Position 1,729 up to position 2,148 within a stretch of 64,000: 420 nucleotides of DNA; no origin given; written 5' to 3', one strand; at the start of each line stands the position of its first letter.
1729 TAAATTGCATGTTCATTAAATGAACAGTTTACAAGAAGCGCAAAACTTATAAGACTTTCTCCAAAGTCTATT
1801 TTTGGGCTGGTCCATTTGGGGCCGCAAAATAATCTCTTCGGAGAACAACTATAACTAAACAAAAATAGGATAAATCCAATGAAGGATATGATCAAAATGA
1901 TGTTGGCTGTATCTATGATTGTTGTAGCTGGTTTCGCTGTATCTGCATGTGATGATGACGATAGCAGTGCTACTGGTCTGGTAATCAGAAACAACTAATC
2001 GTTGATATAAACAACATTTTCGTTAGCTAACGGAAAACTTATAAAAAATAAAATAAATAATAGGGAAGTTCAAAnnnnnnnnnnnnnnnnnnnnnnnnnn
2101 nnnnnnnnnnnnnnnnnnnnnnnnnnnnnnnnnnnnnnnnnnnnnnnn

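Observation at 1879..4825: Co-located small lipoprotein, highly expressed acidic exoprotein and orphan GspC form a candidate dedicated surface/secretion module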

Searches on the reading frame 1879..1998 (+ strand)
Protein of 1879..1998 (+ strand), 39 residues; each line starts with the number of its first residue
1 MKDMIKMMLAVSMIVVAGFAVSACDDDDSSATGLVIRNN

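Call 4: search_protein_families(library=pfam, proteins=[window:1879-1998:+], max_evalue=1)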
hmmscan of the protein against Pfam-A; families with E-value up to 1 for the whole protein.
window:1879-1998:+ (39 aa): 1 family
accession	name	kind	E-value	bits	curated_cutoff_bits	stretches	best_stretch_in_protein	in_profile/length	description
PF14055.11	NVEALA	-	0.0011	19.1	27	1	2-38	1-37/62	NVEALA protein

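Call 5: search_protein_families(library=ncbifam, proteins=[window:1879-1998:+], max_evalue=1)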
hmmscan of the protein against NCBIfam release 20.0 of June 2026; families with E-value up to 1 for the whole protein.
window:1879-1998:+ (39 aa): 1 family
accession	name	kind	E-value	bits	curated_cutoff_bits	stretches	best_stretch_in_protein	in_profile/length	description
NF051862.1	BT4005_BT4719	subfamily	0.057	13.2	60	1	6-30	5-27/211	NigD1/NigD2 family lipoprotein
